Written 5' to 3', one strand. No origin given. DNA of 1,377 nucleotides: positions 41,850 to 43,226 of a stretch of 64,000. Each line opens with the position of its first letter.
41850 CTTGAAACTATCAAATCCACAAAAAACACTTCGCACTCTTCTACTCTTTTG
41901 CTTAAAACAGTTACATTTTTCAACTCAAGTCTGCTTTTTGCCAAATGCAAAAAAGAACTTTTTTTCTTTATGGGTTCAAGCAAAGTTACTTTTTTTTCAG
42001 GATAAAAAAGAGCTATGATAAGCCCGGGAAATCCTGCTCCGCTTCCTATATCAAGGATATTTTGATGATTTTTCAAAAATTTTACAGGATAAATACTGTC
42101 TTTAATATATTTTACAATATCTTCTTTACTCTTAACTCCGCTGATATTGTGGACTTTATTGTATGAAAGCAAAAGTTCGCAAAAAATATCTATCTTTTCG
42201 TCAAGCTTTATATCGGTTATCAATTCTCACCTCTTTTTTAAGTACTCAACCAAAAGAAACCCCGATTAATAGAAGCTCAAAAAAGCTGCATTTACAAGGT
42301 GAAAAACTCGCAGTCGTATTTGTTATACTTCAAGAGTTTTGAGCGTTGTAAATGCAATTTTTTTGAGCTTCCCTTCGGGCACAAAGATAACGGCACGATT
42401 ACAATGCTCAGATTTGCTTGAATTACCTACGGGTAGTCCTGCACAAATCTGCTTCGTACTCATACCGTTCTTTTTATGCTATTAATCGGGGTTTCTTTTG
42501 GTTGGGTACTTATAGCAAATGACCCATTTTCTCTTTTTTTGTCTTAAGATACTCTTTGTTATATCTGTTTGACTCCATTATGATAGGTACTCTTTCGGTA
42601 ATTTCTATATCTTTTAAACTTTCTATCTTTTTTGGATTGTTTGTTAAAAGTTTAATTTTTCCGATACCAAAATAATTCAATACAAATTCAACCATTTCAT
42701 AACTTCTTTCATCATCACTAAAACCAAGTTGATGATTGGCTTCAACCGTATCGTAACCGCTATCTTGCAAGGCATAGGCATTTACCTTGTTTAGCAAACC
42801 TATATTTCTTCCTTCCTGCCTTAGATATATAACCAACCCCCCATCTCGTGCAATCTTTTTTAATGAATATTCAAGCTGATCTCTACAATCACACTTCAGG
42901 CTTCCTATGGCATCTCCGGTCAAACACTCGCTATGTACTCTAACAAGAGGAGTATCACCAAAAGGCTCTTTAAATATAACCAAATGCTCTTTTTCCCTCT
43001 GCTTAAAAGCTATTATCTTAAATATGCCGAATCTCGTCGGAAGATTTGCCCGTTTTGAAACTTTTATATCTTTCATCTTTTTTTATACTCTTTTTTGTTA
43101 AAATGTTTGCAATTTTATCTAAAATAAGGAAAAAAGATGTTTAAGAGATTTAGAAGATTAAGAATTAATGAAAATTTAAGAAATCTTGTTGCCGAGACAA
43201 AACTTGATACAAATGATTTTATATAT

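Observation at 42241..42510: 270-bp element with 32-nt terminal inverted repeats and nested hairpins filling the ribA-rsmG spacer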

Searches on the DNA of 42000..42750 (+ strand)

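Call 5: search_rna_families(source=window, start=42000, end=42750, threshold=evalue, max_evalue=10, show_alignments=3)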
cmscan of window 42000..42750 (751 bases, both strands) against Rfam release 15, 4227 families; matches with E-value up to 10: 8.
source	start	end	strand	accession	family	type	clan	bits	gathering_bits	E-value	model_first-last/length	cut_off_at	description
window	42272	42371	-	RF03940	MIR9563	Gene; miRNA;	-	28.2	90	0.0041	1-127/127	no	MIR9563 microRNA precursor family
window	42276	42364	+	RF00821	mir-249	Gene; miRNA;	-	20.1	70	0.12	1-97/97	no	mir-249 microRNA precursor family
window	42275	42369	-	RF00812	mir-83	Gene; miRNA;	-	19.8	44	0.86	1-84/84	no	mir-83 microRNA precursor family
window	42266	42376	-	RF04174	MIR4208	Gene; miRNA;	-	17.5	140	7.9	1-191/191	no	MIR4208 microRNA precursor family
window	42279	42367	-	RF00821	mir-249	Gene; miRNA;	-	17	70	1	1-97/97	no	mir-249 microRNA precursor family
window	42206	42372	-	RF01578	RUF1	Gene; sRNA;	-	15.3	70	2.9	1-264/264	no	Plasmodium RNA of unkown function RUF1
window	42005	42098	+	RF02365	Yfr17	Gene; sRNA;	-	15.3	50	4.1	1-264/264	no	Cyanobacterial functional RNA 17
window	42634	42726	-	RF00311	snoZ188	Gene; snRNA; snoRNA; CD-box;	-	14.8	50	5.1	1-123/123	no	Small nucleolar RNA Z188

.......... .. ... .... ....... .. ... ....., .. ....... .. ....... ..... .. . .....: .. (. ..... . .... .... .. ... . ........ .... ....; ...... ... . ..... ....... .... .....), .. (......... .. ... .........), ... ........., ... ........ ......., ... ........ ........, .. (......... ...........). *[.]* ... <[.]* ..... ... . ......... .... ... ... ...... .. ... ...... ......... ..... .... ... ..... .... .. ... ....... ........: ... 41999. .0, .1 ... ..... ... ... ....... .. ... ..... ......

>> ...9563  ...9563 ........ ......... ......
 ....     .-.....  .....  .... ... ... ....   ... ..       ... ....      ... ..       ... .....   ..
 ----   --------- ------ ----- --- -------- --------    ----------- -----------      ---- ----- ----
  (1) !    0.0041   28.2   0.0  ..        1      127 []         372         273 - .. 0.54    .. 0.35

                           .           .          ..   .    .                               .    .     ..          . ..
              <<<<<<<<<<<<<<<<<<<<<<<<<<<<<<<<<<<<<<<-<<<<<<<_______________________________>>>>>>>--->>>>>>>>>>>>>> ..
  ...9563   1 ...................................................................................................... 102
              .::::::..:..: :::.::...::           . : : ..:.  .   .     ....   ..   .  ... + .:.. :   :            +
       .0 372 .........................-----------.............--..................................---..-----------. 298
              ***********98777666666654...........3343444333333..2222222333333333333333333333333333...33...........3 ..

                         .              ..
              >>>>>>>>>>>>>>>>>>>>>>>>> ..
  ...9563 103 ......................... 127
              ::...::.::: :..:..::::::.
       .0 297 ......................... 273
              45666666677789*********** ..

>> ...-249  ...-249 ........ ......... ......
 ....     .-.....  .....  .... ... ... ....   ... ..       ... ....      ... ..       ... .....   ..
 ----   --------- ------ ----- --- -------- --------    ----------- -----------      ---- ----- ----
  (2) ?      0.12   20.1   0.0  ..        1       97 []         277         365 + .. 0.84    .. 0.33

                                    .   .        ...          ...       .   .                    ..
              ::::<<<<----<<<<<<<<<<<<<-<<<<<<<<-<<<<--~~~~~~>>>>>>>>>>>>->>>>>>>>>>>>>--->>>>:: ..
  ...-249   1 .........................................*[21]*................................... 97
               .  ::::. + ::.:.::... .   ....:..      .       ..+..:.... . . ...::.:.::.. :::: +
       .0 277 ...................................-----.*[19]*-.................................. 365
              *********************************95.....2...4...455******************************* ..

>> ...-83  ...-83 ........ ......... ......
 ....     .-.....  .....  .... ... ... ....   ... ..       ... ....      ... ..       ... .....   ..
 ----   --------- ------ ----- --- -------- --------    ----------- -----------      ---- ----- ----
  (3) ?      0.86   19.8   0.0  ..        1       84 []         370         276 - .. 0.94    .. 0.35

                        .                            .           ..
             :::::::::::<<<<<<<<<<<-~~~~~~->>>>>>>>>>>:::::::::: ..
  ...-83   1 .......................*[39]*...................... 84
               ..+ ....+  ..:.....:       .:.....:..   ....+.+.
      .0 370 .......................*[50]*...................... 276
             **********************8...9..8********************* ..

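Call 44: search_dna_similar(query=window:42239-42512:+, collection=plasmids, mode=distant, max_evalue=0.01)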
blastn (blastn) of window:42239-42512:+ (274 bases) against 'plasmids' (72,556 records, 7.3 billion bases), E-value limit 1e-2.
No match.

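Call 45: search_dna_similar(query=window:42239-42512:+, collection=phages, mode=distant, max_evalue=0.01)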
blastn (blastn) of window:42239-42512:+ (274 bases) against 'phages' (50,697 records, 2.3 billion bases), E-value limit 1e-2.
No match.

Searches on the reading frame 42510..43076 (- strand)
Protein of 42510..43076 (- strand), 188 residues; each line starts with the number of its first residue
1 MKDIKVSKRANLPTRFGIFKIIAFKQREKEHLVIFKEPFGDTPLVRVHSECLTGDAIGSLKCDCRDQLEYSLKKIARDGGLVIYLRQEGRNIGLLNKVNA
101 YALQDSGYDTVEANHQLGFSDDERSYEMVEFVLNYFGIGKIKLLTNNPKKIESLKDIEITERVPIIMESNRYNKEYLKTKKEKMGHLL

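Call 10: search_protein_families(library=pfam, proteins=[window:42510-43076:-])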
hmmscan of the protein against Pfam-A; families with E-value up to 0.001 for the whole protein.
window:42510-43076:- (188 aa): 1 family
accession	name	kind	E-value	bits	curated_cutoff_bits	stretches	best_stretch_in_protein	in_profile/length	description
PF00925.25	GTP_cyclohydro2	-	5.8e-58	195.5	23.3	1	9-164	5-165/165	GTP cyclohydrolase II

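Call 15: find_encoding_contigs(protein=window:42510-43076:-, flank=3000, max_places=10)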
Protein window:42510-43076:- (188 aa): 3 contigs read that carry it; 2 places shown.
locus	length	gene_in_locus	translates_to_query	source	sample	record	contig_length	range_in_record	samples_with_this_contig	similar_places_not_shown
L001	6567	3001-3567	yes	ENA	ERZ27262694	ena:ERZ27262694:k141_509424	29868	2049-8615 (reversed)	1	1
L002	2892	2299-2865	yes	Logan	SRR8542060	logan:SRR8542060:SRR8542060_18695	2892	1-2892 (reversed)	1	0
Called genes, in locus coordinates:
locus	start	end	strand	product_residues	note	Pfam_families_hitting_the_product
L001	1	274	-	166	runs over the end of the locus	PF10788:DUF2603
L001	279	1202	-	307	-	PF02729:OTCace_N, PF00185:OTCace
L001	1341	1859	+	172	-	PF00989:PAS (weak), PF13426:PAS_9 (weak), PF08447:PAS_3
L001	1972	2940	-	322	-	PF00490:ALAD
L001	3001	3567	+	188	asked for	PF00925:GTP_cyclohydro2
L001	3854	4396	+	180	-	PF02527:GidB, PF13847:Methyltransf_31 (weak)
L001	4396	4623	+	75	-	-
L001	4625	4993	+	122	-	-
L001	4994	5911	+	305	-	PF05569:Peptidase_M56 (weak), PF01435:Peptidase_M48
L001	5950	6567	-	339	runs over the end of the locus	PF01168:Ala_racemase_N, PF00842:Ala_racemase_C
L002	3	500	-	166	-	?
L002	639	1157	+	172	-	PF00989:PAS (weak), PF13426:PAS_9 (weak), PF08447:PAS_3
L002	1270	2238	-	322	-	PF00490:ALAD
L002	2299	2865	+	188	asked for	PF00925:GTP_cyclohydro2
